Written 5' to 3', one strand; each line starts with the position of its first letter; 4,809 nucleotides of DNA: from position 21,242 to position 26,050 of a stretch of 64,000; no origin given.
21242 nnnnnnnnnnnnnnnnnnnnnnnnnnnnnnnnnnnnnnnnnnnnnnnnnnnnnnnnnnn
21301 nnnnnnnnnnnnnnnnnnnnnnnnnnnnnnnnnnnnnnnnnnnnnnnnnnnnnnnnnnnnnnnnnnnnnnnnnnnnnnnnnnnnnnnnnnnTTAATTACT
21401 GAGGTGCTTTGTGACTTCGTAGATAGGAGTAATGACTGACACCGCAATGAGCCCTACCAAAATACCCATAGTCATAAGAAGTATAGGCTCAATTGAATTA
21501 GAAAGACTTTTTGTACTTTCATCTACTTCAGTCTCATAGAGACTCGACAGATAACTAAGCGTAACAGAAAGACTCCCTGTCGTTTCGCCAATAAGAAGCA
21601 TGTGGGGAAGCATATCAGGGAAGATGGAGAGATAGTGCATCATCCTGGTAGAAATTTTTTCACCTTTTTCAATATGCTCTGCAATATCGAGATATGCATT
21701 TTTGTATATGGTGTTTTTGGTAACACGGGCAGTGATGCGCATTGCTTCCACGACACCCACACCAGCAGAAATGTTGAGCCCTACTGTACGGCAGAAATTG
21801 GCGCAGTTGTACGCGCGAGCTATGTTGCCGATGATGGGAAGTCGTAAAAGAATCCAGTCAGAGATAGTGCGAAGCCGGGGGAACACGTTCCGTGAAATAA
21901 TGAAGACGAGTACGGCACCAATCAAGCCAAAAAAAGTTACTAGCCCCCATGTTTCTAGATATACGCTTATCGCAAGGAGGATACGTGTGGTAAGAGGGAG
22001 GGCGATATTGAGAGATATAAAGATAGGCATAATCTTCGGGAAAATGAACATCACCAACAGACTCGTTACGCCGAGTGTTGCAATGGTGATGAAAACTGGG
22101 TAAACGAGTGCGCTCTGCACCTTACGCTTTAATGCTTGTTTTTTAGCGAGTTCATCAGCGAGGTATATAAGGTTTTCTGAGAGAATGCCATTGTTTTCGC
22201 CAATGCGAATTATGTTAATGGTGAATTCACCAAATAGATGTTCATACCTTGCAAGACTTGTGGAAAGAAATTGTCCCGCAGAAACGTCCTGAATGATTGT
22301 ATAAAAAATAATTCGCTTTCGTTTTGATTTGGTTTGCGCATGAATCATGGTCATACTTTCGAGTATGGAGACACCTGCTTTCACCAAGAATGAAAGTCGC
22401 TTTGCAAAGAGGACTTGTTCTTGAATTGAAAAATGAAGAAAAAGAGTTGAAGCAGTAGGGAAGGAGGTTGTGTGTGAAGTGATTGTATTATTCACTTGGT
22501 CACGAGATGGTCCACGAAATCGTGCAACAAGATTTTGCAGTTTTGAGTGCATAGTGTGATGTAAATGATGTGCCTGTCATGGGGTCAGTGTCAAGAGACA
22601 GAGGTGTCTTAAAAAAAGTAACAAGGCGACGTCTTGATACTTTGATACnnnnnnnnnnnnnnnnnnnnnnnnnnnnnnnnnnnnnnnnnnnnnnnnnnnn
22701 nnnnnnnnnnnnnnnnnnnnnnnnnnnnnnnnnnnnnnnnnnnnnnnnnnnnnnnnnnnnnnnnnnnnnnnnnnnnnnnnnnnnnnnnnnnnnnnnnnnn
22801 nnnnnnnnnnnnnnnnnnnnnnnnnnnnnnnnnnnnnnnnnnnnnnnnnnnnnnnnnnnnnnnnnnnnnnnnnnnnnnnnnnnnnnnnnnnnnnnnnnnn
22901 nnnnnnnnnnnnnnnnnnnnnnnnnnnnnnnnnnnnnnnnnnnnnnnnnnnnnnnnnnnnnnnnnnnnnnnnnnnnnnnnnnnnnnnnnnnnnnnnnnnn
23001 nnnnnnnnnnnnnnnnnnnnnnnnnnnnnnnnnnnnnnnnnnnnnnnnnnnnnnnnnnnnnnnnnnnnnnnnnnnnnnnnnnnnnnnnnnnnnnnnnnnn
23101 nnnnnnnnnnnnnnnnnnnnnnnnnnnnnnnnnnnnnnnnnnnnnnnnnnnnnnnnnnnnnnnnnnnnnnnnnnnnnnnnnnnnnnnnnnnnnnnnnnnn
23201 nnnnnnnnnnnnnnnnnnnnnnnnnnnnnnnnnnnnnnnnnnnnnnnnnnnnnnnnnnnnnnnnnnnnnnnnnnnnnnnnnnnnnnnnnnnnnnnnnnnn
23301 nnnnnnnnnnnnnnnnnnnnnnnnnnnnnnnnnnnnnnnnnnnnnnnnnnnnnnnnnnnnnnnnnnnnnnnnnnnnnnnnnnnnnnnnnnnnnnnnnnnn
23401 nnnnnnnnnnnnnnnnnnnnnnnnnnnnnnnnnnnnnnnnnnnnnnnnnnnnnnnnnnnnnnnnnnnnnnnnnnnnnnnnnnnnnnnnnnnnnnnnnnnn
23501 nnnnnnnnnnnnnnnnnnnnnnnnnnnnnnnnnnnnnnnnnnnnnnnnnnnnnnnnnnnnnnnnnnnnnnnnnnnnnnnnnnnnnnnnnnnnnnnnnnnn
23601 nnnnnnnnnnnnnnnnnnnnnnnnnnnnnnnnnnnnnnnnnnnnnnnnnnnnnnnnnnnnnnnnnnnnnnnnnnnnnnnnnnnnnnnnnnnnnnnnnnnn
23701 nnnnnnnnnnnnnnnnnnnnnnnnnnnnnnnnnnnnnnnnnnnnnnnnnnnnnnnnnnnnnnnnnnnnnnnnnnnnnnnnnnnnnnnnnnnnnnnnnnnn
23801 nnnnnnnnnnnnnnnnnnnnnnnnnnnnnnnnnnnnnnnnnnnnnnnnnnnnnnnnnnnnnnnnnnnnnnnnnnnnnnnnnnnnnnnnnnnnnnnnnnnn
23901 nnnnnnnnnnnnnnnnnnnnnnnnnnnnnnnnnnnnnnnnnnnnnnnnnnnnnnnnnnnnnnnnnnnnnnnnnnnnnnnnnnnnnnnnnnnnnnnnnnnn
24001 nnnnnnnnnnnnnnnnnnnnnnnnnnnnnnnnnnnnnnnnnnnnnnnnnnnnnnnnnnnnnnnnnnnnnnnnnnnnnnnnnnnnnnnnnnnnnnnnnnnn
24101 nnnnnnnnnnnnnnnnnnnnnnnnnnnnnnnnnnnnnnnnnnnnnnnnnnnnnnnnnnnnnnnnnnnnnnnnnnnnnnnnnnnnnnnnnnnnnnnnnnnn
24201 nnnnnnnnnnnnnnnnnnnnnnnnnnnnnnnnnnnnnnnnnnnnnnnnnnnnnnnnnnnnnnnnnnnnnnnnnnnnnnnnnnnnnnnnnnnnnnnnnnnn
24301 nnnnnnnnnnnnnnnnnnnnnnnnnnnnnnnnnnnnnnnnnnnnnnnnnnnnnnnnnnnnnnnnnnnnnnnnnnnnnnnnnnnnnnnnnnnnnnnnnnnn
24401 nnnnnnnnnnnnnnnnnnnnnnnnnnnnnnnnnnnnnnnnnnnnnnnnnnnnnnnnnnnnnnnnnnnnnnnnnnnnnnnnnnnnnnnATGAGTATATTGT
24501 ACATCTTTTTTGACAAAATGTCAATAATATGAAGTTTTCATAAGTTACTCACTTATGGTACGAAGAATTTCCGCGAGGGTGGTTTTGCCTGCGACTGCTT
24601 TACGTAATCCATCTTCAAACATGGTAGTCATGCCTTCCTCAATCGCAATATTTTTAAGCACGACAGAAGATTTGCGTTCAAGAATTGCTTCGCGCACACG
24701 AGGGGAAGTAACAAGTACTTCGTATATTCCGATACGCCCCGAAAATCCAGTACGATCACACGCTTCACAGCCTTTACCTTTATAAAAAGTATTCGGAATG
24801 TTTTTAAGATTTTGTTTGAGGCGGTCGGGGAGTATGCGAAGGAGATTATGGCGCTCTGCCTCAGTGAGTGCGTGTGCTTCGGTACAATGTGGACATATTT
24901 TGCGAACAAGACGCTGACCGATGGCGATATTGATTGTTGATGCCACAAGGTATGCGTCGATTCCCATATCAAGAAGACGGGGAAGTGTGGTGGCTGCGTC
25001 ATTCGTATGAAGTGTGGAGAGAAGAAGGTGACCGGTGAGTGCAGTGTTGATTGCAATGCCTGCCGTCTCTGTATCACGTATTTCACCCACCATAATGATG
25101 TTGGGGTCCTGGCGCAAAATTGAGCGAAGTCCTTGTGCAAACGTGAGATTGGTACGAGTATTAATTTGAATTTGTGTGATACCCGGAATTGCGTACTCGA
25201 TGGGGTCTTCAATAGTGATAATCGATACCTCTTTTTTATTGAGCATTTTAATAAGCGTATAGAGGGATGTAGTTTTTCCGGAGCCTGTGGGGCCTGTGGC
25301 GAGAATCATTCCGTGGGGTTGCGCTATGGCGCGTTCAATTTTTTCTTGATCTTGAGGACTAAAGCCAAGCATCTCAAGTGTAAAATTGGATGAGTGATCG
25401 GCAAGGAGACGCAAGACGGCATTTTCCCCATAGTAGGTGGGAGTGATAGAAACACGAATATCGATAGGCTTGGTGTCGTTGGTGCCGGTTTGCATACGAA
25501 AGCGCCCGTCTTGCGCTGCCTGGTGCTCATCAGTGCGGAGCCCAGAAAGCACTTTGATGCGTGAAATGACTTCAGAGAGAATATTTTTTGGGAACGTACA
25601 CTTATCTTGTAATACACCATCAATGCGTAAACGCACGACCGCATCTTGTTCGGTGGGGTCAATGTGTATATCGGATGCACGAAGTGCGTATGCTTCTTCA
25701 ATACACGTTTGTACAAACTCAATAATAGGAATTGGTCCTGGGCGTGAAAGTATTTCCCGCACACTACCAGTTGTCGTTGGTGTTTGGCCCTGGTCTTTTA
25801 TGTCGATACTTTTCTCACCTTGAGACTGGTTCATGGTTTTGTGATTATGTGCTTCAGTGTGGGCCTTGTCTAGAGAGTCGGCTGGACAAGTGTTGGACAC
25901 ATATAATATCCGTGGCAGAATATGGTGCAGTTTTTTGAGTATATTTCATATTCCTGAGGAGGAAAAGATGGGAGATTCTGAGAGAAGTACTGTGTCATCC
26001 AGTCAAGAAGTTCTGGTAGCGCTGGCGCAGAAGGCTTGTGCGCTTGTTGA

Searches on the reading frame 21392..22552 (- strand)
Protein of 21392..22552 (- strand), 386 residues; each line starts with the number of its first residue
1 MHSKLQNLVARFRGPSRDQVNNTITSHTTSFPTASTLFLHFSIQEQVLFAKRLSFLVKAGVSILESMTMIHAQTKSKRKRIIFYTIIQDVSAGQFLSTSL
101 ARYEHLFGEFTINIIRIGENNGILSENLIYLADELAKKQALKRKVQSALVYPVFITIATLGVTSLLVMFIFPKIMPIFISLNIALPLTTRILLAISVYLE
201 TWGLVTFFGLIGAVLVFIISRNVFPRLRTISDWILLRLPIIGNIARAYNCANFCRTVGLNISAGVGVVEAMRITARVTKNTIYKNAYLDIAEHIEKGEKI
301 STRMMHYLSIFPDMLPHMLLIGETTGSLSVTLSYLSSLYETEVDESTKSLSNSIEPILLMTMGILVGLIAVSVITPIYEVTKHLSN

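Call 5: search_protein_families(library=pfam, proteins=[window:21392-22552:-], max_evalue=1)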
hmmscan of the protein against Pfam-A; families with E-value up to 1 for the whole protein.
window:21392-22552:- (386 aa): 2 families
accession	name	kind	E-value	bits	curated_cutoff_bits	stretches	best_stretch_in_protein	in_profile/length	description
PF00482.28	T2SSF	-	5.5e-48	162.5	25.2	2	253-376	1-125/125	Type II secretion system (T2SS), protein F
PF06781.17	CrgA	-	0.39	11.4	24.8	0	136-181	21-66/89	Cell division protein CrgA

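Call 61: search_protein_families(library=ncbifam, proteins=[window:21392-22552:-], max_evalue=0.00001)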
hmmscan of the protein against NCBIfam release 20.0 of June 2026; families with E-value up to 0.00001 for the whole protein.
window:21392-22552:- (386 aa): 6 families
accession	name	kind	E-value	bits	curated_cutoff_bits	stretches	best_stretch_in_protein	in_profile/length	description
TIGR02120.1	GspF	equivalog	1.7e-73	248.1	424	1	37-382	56-399/401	type II secretion system inner membrane protein GspF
NF052607.1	T4PiliAsmPilCThrm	equivalog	1.8e-67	228.2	700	1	43-385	65-405/406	type IV pilus assembly protein PilC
NF007861.0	PRK10573.1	equivalog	2.5e-60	204.6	401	1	42-385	57-399/401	protein transport protein HofC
NF052606.1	T4PiliAsmPilCMyx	equivalog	8e-54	183.1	700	1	44-382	80-416/419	type IV pilus assembly protein PilC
NF047826.1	T3SSXpsF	equivalog_domain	3.8e-45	154.4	650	1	23-383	43-403/405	type II secretion system protein XpsF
NF041012.2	T4P_ComGB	equivalog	2.1e-36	125.9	240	1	44-380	1-330/332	competence type IV pilus assembly protein ComGB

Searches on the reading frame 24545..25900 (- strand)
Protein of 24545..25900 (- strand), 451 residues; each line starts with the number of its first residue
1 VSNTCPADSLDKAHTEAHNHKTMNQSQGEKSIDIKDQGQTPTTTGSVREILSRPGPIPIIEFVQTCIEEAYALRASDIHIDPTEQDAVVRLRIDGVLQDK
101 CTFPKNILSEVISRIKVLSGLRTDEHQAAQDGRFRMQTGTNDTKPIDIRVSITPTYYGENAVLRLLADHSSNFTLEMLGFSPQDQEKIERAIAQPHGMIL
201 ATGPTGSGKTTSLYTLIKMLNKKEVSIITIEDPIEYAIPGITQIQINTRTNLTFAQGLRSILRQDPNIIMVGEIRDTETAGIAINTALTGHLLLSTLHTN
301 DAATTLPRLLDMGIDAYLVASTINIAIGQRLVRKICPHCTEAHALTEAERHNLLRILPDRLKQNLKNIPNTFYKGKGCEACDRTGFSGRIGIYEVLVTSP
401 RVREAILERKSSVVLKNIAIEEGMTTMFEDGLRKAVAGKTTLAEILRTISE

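Call 5: search_protein_families(library=pfam, proteins=[window:24545-25900:-], max_evalue=1)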
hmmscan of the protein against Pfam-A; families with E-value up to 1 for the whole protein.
window:24545-25900:- (451 aa): 34 families (the best 25 are shown)
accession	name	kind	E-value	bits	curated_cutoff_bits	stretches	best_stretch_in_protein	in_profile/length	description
PF00437.27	T2SSE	-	2.7e-122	408.4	24.9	1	58-447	7-370/370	Type II/IV secretion system protein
PF13401.12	AAA_22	-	0.00022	22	27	1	196-232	5-41/130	AAA domain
PF13604.12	AAA_30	-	0.00032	20.9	27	1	185-228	7-50/191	AAA domain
PF20720.3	nSTAND3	-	0.00041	20.5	27.2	1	192-233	13-54/155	Novel STAND NTPase 3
PF13173.12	AAA_14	-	0.0012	19.3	27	1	198-284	4-81/129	AAA domain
PF25199.1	nSTAND_NTPase5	-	0.0018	18.6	34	1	193-235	38-81/145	Novel STAND NTPase 5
PF12775.13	AAA_7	-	0.0056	16.7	25.8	1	194-230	31-67/181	P-loop containing dynein motor region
PF00005.33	ABC_tran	-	0.007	17.4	25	1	200-242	15-52/137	ABC transporter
PF13245.12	AAA_19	-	0.0072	16.9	25.1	1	191-250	4-61/134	AAA domain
PF02562.22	PhoH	-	0.0074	16.2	27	1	183-234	7-58/205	PhoH-like protein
PF13086.12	AAA_11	-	0.011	16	27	1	183-223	5-44/257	AAA domain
PF05872.18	HerA_C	-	0.012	14.7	22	1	182-230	9-55/502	Helicase HerA-like C-terminal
PF13555.12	AAA_29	-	0.018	15.2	27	1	194-213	20-39/61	P-loop containing region of AAA domain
PF04851.21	ResIII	-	0.028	14.8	22.5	1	187-224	14-51/164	Type III restriction enzyme, res subunit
PF02492.25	cobW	-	0.032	14.3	20.7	1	199-229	3-34/180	CobW/HypB/UreG, nucleotide-binding domain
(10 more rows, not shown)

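Call 61: search_protein_families(library=ncbifam, proteins=[window:24545-25900:-], max_evalue=0.00001)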
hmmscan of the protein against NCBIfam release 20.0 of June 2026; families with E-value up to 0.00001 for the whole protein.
window:24545-25900:- (451 aa): 18 families
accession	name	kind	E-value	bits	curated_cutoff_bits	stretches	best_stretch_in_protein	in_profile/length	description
TIGR02533.1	type_II_gspE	equivalog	2.3e-148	494.9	630.25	1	8-448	56-485/486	type II secretion system ATPase GspE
TIGR02538.1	type_IV_pilB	equivalog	7.6e-141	470.5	675.65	1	19-449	141-562/564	type IV-A pilus assembly ATPase PilB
NF007755.0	PRK10436.1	equivalog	2.6e-121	405.5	617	1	52-449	78-459/465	type II secretion system protein GspE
NF053534.1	T4PilAsmATPsTfpB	equivalog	2.2e-119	399.5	850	1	59-449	201-582/584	type IV pilus assembly ATPase TfpB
NF041000.1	ATPase_ComGA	equivalog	5.3e-75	251.9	300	1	65-333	2-266/267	competence type IV pilus ATPase ComGA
TIGR01420.1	pilT_fam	subfamily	3.3e-52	177.8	319.1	1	65-312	4-242/343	PilT/PilU family type 4a pilus ATPase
TIGR02525.1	plasmid_TraJ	equivalog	2.8e-24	85.8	368.3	1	190-312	143-272/372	plasmid transfer ATPase TraJ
TIGR02524.1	dot_icm_DotB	equivalog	3.8e-23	82.3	463.3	1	187-332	125-279/358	Dot/Icm type IV secretion system ATPase DotB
NF058587.1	archaellum_moto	equivalog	7.1e-17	61.3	550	1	199-332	278-417/527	archaellum flagellar ATPase motor FlaI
TIGR03819.1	heli_sec_ATPase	hypoth_equivalog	4.3e-15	55.7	373.15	1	109-324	97-312/340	TadA family conjugal transfer-associated ATPase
TIGR02788.1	VirB11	equivalog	3e-14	52.8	249.95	1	186-316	135-269/308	P-type DNA transfer ATPase VirB11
TIGR02782.1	TrbB_P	equivalog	4.4e-14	52.5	304.55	1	185-311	126-254/303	P-type conjugative transfer ATPase TrbB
NF010469.0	PRK13894.1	subfamily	6.5e-14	52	508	1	183-310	137-265/320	conjugal transfer ATPase TrbB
NF010425.0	PRK13851.1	equivalog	3.9e-11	42.4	461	1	183-310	149-281/344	type IV secretion system protein VirB11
NF010407.0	PRK13833.1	subfamily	8.8e-11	41.8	499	1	186-313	135-263/323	conjugal transfer protein TrbB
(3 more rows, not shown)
